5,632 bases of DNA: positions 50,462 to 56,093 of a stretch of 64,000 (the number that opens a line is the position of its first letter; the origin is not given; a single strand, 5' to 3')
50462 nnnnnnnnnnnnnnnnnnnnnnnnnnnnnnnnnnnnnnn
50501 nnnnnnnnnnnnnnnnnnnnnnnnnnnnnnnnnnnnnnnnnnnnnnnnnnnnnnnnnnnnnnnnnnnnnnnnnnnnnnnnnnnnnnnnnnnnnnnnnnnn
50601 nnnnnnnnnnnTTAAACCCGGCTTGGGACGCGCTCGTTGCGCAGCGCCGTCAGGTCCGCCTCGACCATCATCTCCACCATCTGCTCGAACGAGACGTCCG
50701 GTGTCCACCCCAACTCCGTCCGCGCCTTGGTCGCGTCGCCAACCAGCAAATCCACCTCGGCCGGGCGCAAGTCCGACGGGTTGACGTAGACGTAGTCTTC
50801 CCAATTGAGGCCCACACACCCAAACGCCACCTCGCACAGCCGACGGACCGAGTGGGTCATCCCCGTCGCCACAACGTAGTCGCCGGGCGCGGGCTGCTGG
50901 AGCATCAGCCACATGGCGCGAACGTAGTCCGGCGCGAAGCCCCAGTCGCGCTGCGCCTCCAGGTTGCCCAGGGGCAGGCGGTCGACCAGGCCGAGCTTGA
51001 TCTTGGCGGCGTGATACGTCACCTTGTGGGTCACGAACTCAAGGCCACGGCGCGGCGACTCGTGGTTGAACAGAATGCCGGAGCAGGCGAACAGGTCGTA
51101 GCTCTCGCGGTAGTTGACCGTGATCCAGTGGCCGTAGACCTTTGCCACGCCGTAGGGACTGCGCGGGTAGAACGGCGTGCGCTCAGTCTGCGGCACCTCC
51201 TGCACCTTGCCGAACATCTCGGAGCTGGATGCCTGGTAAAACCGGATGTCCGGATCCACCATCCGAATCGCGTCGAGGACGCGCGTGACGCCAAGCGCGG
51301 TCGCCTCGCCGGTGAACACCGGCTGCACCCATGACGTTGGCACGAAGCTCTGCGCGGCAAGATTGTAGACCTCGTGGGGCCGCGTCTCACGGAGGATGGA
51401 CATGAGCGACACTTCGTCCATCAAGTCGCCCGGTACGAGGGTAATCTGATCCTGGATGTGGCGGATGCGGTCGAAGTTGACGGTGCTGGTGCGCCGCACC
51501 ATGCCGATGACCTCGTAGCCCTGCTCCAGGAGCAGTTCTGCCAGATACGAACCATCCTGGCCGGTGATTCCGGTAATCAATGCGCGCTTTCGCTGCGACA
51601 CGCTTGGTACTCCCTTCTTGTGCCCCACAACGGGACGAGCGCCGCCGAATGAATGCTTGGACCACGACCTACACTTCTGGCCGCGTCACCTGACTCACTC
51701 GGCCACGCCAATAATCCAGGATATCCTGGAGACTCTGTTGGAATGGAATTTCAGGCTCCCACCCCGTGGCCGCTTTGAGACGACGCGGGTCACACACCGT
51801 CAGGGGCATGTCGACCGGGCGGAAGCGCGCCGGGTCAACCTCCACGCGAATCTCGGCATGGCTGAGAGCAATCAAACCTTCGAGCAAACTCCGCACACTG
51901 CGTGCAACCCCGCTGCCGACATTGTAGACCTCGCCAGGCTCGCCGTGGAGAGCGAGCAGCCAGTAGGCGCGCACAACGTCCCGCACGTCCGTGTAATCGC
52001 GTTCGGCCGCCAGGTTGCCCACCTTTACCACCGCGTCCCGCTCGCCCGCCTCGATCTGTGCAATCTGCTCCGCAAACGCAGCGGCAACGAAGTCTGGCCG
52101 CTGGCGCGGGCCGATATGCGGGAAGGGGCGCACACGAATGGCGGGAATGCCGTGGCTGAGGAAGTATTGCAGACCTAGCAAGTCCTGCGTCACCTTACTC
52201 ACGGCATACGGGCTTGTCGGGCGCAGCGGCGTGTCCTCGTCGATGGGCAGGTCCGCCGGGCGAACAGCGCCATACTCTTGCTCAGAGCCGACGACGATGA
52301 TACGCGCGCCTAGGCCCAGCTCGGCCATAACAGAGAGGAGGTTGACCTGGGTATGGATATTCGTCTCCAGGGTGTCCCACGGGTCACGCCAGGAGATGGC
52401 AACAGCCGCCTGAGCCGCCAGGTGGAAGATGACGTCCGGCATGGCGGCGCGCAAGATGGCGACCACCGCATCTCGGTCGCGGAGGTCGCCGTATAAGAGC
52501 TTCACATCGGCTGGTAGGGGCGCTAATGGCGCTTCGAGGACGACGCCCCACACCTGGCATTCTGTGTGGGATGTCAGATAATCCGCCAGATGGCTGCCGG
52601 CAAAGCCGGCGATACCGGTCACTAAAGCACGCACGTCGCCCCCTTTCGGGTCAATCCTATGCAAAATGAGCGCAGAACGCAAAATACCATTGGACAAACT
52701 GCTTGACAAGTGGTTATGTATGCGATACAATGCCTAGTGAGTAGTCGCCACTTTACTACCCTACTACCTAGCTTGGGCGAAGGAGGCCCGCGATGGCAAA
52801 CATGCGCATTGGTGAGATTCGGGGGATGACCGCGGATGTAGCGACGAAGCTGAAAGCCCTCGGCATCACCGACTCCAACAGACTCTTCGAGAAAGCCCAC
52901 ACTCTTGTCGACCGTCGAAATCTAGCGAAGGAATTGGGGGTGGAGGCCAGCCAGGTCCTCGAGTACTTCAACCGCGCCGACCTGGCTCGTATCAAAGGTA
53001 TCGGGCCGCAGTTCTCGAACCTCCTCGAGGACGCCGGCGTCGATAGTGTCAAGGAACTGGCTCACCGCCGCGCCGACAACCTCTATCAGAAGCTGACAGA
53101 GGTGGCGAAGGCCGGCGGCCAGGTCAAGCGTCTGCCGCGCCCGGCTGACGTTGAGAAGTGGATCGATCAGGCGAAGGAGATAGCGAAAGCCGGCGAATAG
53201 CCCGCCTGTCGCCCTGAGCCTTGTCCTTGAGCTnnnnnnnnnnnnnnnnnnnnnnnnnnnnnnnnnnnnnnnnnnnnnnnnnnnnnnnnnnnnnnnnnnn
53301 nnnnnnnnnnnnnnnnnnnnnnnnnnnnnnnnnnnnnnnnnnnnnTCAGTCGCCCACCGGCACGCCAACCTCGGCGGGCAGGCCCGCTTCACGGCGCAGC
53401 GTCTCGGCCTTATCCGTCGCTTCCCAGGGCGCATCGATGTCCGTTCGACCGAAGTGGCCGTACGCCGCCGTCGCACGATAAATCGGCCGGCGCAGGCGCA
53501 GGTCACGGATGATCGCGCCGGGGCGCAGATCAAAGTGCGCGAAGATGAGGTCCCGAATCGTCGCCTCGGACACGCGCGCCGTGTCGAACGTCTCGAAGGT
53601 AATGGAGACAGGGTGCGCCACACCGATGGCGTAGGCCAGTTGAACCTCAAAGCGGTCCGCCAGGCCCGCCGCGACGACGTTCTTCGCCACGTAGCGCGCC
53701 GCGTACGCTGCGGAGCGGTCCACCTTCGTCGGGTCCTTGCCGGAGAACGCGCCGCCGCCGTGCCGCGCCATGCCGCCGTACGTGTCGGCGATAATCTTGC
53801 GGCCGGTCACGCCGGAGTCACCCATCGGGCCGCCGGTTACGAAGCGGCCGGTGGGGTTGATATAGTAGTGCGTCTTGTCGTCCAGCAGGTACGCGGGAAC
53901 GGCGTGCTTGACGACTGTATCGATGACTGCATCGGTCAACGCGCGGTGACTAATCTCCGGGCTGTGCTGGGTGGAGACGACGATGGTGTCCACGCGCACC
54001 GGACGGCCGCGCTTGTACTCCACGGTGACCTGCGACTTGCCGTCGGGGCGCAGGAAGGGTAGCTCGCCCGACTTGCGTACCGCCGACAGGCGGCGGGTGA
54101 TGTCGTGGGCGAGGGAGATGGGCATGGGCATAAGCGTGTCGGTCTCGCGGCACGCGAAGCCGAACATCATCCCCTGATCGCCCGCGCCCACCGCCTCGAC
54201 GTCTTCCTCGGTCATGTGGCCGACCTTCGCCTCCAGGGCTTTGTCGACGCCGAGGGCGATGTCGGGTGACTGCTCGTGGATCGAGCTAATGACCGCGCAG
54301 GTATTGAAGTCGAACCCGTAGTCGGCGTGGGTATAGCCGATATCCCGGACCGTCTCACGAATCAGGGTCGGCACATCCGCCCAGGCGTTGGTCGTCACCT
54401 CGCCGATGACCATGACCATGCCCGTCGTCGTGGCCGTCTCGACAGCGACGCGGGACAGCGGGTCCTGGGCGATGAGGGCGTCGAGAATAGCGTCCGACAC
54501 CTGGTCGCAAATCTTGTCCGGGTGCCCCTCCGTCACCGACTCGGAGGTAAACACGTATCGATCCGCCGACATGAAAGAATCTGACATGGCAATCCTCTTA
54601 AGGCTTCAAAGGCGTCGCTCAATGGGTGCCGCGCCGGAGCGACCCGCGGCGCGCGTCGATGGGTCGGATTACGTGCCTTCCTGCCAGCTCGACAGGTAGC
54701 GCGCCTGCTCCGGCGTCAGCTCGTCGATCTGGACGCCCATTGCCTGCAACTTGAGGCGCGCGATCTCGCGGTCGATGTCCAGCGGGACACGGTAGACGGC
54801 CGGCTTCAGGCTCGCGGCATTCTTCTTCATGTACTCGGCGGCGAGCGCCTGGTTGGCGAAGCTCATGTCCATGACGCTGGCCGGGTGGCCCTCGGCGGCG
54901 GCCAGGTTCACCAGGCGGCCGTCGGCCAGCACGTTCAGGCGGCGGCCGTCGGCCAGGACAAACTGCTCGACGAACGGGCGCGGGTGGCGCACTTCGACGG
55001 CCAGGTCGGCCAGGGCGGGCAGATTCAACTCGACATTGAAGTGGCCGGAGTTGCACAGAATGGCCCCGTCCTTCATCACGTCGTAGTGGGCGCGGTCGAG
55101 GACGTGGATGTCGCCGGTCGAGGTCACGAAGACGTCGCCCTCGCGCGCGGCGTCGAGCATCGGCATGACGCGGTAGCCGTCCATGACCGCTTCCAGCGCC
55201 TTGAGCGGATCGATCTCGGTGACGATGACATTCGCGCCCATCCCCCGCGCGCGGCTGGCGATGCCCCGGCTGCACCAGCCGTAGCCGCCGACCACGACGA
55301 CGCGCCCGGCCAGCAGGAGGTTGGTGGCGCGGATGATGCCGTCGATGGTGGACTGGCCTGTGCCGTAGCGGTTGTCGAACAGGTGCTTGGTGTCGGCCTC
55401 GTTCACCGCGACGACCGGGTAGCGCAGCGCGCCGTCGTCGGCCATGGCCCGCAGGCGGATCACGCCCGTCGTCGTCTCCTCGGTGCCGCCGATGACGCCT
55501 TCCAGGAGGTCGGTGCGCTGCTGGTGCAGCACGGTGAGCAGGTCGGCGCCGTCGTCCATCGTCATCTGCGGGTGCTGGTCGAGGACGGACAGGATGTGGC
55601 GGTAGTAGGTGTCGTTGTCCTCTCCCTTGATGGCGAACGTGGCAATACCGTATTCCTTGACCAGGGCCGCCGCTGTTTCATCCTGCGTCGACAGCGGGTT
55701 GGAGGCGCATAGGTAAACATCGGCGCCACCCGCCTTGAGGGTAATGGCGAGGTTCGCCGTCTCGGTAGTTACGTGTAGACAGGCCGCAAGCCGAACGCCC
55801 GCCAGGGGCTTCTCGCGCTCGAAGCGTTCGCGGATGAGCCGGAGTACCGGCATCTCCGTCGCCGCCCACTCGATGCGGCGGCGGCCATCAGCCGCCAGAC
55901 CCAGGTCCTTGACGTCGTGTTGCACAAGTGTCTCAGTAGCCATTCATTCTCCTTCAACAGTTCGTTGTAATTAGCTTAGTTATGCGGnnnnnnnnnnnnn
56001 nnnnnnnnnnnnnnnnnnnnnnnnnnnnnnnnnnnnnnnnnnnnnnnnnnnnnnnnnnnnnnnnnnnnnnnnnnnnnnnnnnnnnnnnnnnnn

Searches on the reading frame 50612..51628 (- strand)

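Call 6: search_protein_families(library=ncbifam, proteins=[window:50612-51628:-])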
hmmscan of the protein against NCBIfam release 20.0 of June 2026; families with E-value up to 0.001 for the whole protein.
window:50612-51628:- (338 aa): 13 families
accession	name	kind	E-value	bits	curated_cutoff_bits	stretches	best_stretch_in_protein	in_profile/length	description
TIGR01472.1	gmd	equivalog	9.8e-132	439.3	415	1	14-327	1-340/342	GDP-mannose 4,6-dehydratase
TIGR01181.1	dTDP_gluc_dehyt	equivalog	1.2e-28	100.1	365.1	1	16-323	2-309/321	dTDP-glucose 4,6-dehydratase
TIGR04180.1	EDH_00030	hypoth_equivalog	4.1e-28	98.3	475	1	17-312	2-296/297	NAD-dependent 4,6-dehydratase LegB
TIGR02622.1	CDP_4_6_dhtase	equivalog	4.8e-22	78.6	278.45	1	12-126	3-120/352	CDP-glucose 4,6-dehydratase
TIGR01179.1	galE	equivalog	2.5e-20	72.6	262.3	1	16-182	2-169/332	UDP-glucose 4-epimerase GalE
NF007582.0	PRK10217.1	equivalog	3.7e-12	46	698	1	14-322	2-328/355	dTDP-glucose 4,6-dehydratase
NF007956.0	PRK10675.1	subfamily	3.7e-10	39.4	394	1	15-166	2-156/338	UDP-glucose 4-epimerase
NF007490.0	PRK10084.1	subfamily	8.5e-10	38.1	649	1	16-326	3-335/361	dTDP-glucose 4,6-dehydratase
NF043036.1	ErythonDh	equivalog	7.5e-09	35.2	325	1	16-173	3-163/321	D-erythronate dehydrogenase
NF011728.1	PRK15181.1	equivalog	1e-07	31.3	760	1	12-188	14-194/348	Vi polysaccharide biosynthesis UDP-N-acetylglucosaminuronic acid C-4 epimerase TviC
TIGR03466.1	HpnA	hypoth_equivalog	4.5e-06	25.8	367.65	1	15-96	2-77/327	hopanoid-associated sugar epimerase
TIGR01214.1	rmlD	equivalog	0.00047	19.3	224.05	1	16-190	2-154/285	dTDP-4-dehydrorhamnose reductase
NF052578.1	StrlDmthSdmBMthl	equivalog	0.00054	19.8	600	0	16-172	3-147/328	sterol demethylase protein SdmB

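Call 7: search_protein_families(library=pfam, proteins=[window:50612-51628:-])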
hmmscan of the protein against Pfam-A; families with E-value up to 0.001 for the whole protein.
window:50612-51628:- (338 aa): 5 families
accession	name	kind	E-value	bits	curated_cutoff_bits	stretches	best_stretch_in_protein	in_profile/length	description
PF16363.11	GDP_Man_Dehyd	-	3.5e-130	434.7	27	1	17-321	1-332/332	GDP-mannose 4,6 dehydratase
PF01370.27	Epimerase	-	9.2e-71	238.5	20.9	1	16-254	1-240/240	NAD dependent epimerase/dehydratase family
PF04321.23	RmlD_sub_bind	-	5.2e-08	32.7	27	1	15-176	2-142/287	RmlD substrate binding domain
PF05368.20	NmrA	-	0.00015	21.9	27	1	13-81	2-69/298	NmrA-like family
PF13460.12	NAD_binding_10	-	0.00057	20.2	27.2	0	20-79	1-58/184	NAD(P)H-binding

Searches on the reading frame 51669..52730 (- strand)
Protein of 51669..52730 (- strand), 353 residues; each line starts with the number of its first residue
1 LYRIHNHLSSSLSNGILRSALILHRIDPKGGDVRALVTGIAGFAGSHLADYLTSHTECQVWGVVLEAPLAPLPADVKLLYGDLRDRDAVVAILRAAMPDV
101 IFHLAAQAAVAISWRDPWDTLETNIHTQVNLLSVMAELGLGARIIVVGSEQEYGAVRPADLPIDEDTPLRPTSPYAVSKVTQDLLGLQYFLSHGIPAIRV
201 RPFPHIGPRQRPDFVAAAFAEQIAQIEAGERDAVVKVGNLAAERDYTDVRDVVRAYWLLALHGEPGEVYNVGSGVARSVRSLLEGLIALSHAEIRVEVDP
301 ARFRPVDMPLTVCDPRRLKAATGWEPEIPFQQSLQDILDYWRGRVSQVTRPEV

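Call 6: search_protein_families(library=ncbifam, proteins=[window:51669-52730:-])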
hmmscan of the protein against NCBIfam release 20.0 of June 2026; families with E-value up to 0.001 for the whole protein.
window:51669-52730:- (353 aa): 23 families
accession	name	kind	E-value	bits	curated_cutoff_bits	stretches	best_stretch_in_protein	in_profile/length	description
TIGR04180.1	EDH_00030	hypoth_equivalog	5.7e-43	147.1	475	1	36-327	2-295/297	NAD-dependent 4,6-dehydratase LegB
TIGR01472.1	gmd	equivalog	6.1e-36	124.3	415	1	35-339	3-336/342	GDP-mannose 4,6-dehydratase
TIGR01181.1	dTDP_gluc_dehyt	equivalog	3.2e-33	115.2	365.1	1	35-342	2-312/321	dTDP-glucose 4,6-dehydratase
TIGR01179.1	galE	equivalog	2.9e-29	101.9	262.3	1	35-339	2-323/332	UDP-glucose 4-epimerase GalE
TIGR02622.1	CDP_4_6_dhtase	equivalog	1.2e-22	80.6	278.45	1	34-344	6-333/352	CDP-glucose 4,6-dehydratase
NF007582.0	PRK10217.1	equivalog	1.8e-17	63.5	698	1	34-285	3-265/355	dTDP-glucose 4,6-dehydratase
NF011728.1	PRK15181.1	equivalog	2.7e-15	56.2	760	1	98-343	91-339/348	Vi polysaccharide biosynthesis UDP-N-acetylglucosaminuronic acid C-4 epimerase TviC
TIGR02197.1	heptose_epim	equivalog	3.5e-15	56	274.6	1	36-295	2-267/316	ADP-glyceromanno-heptose 6-epimerase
NF007956.0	PRK10675.1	subfamily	5e-13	48.9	394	1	36-337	4-325/338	UDP-glucose 4-epimerase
NF007490.0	PRK10084.1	subfamily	6e-13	48.5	649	2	164-336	156-329/361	dTDP-glucose 4,6-dehydratase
TIGR03466.1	HpnA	hypoth_equivalog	7.3e-12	44.8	367.65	1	34-295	2-251/327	hopanoid-associated sugar epimerase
NF043036.1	ErythonDh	equivalog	8.3e-12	44.9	325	1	34-234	2-208/321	D-erythronate dehydrogenase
NF047922.1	GDPFucSynFcl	equivalog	2.5e-11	43.6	500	1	82-340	38-300/308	GDP-L-fucose synthase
NF008872.0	PRK11908.1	equivalog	9.4e-10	38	294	1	34-289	3-270/349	bifunctional UDP-4-keto-pentose/UDP-xylose synthase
NF041015.1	UDPsulfquin_syn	equivalog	2.2e-08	33.5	575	1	74-156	66-151/384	UDP-sulfoquinovose synthase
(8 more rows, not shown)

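Call 7: search_protein_families(library=pfam, proteins=[window:51669-52730:-])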
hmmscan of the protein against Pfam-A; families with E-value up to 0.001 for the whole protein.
window:51669-52730:- (353 aa): 3 families
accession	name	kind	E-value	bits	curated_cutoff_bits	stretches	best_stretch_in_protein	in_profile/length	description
PF16363.11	GDP_Man_Dehyd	-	1.3e-67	229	27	1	36-336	1-331/332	GDP-mannose 4,6 dehydratase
PF01370.27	Epimerase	-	9.9e-56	189.3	20.9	1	35-272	1-240/240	NAD dependent epimerase/dehydratase family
PF02719.21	Polysacc_synt_2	-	1.5e-06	28.1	20.2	1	76-143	56-123/293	Polysaccharide biosynthesis protein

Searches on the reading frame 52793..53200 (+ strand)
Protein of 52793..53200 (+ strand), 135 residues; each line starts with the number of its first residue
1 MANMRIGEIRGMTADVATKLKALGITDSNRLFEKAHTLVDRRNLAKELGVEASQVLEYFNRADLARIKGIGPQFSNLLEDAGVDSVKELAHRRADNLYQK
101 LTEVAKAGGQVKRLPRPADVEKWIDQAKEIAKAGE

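Call 39: search_protein_families(library=pfam, proteins=[window:52793-53200:+], max_evalue=0.1)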
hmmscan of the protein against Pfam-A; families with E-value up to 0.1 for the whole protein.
window:52793-53200:+ (135 aa): 9 families
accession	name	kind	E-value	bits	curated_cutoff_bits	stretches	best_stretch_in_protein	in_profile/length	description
PF14229.12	DUF4332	-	8.3e-35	120.1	23.2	1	11-129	2-121/122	Domain of unknown function (DUF4332)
PF11731.14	Cdd1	-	1.5e-06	28.8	25.5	1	62-105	6-49/86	Pathogenicity locus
PF04994.19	TfoX_C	-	0.00016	22.2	23.1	1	62-104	3-45/81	TfoX C-terminal domain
PF14520.12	HHH_5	-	0.0015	19.4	27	1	63-95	3-35/57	Helix-hairpin-helix domain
PF04760.21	IF2_N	-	0.0096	16.1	25.3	0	43-60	8-25/53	Translation initiation factor IF-2, N-terminal region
PF02961.22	SAM_BAF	-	0.057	14.4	25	0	59-89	15-45/88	Barrier to autointegration factor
PF21794.3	RAD51D_N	-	0.065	13.9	27.3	0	1-27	1-27/60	RAD51D, N-terminal domain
PF23866.1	DUF7224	-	0.076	13.5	27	0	4-58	9-63/143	Domain of unknown function (DUF7224)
PF00416.27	Ribosomal_S13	-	0.099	13.5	31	0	64-103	17-60/128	Ribosomal protein S13/S18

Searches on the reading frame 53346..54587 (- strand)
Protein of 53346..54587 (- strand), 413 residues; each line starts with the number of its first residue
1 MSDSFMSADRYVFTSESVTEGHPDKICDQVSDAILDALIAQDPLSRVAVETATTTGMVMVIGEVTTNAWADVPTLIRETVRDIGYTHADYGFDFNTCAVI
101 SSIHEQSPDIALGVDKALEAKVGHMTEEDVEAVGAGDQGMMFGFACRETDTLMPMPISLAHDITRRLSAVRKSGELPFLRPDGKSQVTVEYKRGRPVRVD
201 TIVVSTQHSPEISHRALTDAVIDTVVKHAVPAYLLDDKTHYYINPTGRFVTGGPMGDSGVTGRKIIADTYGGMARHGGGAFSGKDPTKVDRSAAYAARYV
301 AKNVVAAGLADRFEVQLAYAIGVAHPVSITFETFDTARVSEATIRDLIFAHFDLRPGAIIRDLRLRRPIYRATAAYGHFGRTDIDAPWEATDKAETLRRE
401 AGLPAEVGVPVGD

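Call 6: search_protein_families(library=ncbifam, proteins=[window:53346-54587:-])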
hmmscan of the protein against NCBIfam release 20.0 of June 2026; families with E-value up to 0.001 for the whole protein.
window:53346-54587:- (413 aa): 1 family
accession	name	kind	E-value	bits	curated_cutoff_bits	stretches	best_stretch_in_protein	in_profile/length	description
TIGR01034.1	metK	equivalog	3e-177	589.2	309.4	1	12-399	1-375/377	methionine adenosyltransferase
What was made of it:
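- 53346..54587 (-): metK (bacterial-type SAM synthetase). TIGR01034 at 589.2 bits (cut-off 309.4) (call 6).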

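Call 7: search_protein_families(library=pfam, proteins=[window:53346-54587:-])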
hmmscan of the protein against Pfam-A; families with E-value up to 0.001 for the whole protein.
window:53346-54587:- (413 aa): 3 families
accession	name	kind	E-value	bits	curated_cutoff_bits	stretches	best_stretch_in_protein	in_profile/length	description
PF02773.21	S-AdoMet_synt_C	-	1.4e-65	219.9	25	1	252-389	2-137/138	S-adenosylmethionine synthetase, C-terminal domain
PF02772.21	S-AdoMet_synt_M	-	3.1e-49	166.5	29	1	133-249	2-120/120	S-adenosylmethionine synthetase, central domain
PF00438.25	S-AdoMet_synt_N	-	6e-44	149.1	33.1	1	11-108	2-99/99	S-adenosylmethionine synthetase, N-terminal domain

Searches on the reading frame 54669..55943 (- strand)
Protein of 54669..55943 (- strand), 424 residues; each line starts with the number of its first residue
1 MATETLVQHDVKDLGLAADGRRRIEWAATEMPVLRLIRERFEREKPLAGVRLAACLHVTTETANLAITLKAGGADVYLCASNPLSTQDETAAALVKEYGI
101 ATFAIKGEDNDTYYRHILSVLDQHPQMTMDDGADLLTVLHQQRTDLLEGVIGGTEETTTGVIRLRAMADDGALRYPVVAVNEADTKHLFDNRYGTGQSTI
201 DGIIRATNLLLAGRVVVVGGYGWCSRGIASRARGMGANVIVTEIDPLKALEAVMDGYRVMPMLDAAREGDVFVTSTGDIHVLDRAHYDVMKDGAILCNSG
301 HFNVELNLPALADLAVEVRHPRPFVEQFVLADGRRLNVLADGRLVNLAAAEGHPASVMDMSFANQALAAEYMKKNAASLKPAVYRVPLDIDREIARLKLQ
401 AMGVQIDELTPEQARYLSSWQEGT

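Call 6: search_protein_families(library=ncbifam, proteins=[window:54669-55943:-])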
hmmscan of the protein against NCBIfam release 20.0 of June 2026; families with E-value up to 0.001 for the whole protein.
window:54669-55943:- (424 aa): 7 families
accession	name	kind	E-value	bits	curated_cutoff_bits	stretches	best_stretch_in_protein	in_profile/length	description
TIGR00936.1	ahcY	equivalog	3.4e-193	642.1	497.6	1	10-424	2-416/416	adenosylhomocysteinase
NF004005.0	PRK05476.2-3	equivalog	3.7e-189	628.8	275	1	9-422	5-417/418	adenosylhomocysteinase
NF004010.0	PRK05476.3-3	equivalog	5.4e-75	252.9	512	1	16-415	14-421/432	adenosylhomocysteinase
NF004009.0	PRK05476.3-2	equivalog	1e-65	222.4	485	1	10-405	69-460/487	adenosylhomocysteinase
NF004008.0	PRK05476.3-1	equivalog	3e-19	69.3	440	1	155-374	99-301/326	adenosylhomocysteinase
NF009940.0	PRK13403.1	equivalog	0.00012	21.1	406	1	209-317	12-126/335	ketol-acid reductoisomerase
NF004017.0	PRK05479.1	equivalog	0.00083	18.2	336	0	210-307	14-115/337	ketol-acid reductoisomerase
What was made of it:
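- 54669..55943 (-): ahcY (S-adenosylhomocysteine hydrolase). TIGR00936 at 642.1 bits (cut-off 497.6) (call 6).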

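Call 7: search_protein_families(library=pfam, proteins=[window:54669-55943:-])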
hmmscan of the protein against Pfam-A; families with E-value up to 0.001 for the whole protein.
window:54669-55943:- (424 aa): 4 families
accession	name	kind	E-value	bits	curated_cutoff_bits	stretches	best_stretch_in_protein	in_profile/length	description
PF05221.23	AdoHcyase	-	8e-63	212.8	25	2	9-141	2-138/299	S-adenosyl-L-homocysteine hydrolase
PF00670.27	AdoHcyase_NAD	-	1.9e-49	168.4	27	1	191-351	1-161/162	S-adenosyl-L-homocysteine hydrolase, NAD binding domain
PF02826.25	2-Hacid_dh_C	-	7.3e-05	22.7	25.1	1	210-300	33-127/178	D-isomer specific 2-hydroxyacid dehydrogenase, NAD binding domain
PF07991.19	KARI_N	-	7.5e-05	22.8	20.6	1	211-307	2-102/165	Acetohydroxy acid isomeroreductase, NADPH-binding domain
